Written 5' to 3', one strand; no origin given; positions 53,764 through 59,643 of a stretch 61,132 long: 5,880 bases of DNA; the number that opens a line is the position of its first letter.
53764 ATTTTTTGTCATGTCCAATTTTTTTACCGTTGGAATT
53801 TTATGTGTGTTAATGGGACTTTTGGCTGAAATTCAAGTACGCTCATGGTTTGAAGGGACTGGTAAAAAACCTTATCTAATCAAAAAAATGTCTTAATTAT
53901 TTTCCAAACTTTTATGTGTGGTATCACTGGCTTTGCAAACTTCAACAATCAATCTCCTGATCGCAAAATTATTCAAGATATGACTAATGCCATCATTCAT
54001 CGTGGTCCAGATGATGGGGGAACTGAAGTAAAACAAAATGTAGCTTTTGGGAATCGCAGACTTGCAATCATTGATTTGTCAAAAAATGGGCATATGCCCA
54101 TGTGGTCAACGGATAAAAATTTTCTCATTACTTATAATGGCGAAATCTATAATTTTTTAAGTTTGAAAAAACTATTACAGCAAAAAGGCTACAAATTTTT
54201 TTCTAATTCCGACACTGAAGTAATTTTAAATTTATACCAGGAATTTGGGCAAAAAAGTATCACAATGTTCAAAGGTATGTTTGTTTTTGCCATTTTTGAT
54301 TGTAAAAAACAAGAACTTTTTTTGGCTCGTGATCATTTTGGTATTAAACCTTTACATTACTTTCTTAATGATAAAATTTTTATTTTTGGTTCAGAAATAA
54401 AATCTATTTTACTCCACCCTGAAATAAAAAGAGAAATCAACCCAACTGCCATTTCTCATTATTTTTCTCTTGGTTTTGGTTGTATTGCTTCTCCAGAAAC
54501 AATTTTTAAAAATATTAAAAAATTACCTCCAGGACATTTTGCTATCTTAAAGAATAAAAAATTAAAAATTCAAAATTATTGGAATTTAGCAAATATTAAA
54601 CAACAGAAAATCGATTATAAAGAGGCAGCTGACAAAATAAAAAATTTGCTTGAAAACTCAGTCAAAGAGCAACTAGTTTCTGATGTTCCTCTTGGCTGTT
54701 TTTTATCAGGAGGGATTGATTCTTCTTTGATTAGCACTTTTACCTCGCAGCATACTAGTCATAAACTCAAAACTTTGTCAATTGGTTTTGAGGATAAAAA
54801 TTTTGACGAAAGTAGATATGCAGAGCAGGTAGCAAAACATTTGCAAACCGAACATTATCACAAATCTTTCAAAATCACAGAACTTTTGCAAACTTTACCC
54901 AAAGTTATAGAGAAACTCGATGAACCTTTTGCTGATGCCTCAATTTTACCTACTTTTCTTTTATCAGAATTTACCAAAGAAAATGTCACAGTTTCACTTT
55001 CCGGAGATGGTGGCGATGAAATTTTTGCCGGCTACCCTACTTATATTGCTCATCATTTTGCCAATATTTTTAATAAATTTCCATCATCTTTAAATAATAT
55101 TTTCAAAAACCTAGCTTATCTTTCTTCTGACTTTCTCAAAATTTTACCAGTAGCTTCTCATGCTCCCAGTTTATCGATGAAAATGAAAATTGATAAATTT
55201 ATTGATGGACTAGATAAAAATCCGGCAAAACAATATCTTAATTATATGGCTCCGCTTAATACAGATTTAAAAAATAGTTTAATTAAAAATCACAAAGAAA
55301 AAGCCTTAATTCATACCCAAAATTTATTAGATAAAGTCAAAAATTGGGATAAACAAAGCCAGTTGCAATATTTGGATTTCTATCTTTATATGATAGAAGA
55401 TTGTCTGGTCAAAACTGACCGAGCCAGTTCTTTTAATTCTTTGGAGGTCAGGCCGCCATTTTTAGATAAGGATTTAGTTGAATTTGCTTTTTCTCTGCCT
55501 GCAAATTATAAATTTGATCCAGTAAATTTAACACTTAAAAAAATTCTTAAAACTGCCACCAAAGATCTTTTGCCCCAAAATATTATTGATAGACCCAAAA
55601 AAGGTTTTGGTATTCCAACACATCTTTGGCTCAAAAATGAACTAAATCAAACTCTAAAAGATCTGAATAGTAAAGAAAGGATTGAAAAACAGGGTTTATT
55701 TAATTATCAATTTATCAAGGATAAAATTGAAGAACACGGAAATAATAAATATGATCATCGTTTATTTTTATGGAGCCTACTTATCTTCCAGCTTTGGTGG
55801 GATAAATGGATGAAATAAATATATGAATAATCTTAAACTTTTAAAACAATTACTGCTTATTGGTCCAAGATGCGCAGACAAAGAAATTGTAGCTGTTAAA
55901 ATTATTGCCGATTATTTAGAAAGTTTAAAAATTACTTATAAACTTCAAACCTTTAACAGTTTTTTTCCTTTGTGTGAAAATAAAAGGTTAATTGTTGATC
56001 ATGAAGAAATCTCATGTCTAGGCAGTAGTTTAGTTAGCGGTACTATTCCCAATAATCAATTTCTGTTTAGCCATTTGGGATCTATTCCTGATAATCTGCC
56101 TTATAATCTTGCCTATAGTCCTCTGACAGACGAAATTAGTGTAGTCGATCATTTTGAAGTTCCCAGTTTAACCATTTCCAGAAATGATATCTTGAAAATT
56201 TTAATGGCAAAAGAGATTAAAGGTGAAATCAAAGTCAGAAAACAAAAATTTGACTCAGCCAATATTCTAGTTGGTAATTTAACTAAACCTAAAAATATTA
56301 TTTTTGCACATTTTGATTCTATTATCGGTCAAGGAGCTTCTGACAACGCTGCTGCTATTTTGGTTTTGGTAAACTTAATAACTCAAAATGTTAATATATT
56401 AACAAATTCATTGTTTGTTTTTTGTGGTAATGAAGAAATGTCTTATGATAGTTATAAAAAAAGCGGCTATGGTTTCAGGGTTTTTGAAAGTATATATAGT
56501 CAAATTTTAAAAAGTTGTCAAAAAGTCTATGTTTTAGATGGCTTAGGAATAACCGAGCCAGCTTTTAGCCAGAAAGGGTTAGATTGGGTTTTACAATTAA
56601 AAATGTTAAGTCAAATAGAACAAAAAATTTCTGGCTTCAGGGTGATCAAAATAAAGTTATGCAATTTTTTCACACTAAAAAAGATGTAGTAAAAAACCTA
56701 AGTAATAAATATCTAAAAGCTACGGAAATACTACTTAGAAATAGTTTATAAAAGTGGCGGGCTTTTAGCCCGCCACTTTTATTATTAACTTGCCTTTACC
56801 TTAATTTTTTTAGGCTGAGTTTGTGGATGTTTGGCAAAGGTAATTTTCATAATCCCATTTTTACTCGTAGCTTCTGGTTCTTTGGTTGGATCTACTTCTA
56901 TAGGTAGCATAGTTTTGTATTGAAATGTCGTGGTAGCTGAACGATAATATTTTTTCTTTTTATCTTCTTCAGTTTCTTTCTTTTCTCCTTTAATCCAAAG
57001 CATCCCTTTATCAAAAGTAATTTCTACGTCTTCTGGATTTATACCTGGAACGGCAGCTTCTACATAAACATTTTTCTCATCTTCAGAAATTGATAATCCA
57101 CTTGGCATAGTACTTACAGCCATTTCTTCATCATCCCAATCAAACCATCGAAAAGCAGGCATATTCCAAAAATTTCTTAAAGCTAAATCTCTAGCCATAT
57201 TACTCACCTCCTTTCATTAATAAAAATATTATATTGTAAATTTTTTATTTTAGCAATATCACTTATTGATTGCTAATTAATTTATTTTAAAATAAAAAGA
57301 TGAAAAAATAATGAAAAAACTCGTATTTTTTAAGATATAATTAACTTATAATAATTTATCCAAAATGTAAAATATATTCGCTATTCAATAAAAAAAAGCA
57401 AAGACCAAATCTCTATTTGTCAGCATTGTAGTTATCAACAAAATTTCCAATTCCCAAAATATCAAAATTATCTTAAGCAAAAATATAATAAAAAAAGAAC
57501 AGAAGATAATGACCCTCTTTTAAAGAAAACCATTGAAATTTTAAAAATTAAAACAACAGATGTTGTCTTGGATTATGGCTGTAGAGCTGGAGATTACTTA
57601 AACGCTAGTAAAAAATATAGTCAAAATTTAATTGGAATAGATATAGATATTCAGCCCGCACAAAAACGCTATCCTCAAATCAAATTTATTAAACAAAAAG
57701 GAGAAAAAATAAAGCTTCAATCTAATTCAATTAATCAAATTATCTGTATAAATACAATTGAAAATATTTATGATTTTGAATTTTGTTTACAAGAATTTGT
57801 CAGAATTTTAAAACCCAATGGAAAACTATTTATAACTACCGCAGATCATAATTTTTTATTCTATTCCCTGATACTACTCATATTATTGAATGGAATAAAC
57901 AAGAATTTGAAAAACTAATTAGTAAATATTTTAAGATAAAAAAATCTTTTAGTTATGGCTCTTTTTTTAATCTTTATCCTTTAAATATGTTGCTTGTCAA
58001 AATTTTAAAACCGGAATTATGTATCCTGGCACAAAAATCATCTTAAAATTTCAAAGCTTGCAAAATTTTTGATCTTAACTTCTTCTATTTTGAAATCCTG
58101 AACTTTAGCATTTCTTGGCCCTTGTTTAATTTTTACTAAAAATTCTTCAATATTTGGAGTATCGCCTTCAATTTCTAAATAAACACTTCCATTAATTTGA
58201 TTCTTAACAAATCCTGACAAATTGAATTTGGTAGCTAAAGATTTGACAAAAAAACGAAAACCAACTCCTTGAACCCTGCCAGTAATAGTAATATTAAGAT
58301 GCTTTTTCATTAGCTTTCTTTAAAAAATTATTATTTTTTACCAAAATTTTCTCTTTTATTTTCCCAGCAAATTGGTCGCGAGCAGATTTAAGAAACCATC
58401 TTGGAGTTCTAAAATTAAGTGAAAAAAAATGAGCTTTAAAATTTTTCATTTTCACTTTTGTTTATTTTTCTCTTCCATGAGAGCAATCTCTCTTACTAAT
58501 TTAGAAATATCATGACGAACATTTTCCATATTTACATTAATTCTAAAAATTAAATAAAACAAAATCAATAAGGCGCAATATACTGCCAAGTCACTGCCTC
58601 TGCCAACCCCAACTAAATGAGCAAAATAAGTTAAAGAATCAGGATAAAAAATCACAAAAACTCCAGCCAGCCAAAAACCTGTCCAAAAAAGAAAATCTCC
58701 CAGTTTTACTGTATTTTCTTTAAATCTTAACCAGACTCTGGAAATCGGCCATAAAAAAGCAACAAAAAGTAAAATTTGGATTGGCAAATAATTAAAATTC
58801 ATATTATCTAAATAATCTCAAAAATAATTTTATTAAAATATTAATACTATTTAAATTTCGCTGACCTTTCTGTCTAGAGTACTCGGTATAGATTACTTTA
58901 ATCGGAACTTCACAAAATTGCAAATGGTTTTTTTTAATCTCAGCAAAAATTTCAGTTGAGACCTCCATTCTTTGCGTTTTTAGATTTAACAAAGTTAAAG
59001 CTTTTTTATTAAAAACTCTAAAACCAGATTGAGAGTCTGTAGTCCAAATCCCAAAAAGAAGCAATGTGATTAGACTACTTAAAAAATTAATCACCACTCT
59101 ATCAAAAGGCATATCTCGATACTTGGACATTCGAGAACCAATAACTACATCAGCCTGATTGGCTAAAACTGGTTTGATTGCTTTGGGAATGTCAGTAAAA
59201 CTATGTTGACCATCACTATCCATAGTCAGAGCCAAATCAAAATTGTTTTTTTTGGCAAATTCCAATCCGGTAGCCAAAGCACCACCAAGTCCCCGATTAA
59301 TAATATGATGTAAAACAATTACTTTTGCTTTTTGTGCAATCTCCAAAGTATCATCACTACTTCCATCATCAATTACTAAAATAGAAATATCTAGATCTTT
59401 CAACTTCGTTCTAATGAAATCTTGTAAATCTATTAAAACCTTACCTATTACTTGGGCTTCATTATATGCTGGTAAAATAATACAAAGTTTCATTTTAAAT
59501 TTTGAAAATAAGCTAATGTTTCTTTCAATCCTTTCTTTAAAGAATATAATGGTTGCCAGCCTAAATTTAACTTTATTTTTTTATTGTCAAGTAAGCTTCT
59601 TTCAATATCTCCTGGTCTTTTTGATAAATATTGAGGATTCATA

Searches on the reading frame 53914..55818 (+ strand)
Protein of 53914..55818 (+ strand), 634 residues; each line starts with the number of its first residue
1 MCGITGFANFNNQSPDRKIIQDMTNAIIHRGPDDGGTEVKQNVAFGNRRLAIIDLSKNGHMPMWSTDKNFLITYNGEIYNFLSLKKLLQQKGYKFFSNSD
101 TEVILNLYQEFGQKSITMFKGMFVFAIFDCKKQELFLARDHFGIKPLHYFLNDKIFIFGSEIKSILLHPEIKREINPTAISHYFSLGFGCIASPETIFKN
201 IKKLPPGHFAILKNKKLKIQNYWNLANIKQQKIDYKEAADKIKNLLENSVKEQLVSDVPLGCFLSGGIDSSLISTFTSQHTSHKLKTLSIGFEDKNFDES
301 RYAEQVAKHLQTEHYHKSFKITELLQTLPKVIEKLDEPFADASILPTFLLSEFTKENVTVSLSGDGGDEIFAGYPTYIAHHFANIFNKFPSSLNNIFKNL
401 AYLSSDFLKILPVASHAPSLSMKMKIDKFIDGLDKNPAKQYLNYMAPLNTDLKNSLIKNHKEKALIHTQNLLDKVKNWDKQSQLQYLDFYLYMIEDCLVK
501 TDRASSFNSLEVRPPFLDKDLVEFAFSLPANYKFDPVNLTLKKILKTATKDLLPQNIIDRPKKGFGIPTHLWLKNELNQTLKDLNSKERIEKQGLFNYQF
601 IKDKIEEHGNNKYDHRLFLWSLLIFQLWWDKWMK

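Call 64: search_protein_families(library=pfam, proteins=[window:53914-55818:+], max_evalue=0.00001)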
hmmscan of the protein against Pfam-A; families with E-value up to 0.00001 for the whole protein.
window:53914-55818:+ (634 aa): 3 families
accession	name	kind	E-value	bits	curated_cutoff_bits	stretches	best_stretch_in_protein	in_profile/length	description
PF00733.27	Asn_synthase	-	2.1e-95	320.8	21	1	242-628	2-352/354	Asparagine synthase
PF13537.11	GATase_7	-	4.4e-40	137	25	1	48-166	2-122/123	Glutamine amidotransferase domain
PF13522.11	GATase_6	-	4.9e-37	127.3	27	1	32-161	1-130/130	Glutamine amidotransferase domain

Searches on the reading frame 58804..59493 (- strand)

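Call 64: search_protein_families(library=pfam, proteins=[window:58804-59493:-], max_evalue=0.00001)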
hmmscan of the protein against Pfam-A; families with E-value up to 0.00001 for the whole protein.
window:58804-59493:- (229 aa): 1 family
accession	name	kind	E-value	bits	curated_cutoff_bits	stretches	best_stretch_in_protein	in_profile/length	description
PF00535.33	Glycos_transf_2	-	3.6e-27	95.8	23.3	1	4-166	1-164/168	Glycosyl transferase family 2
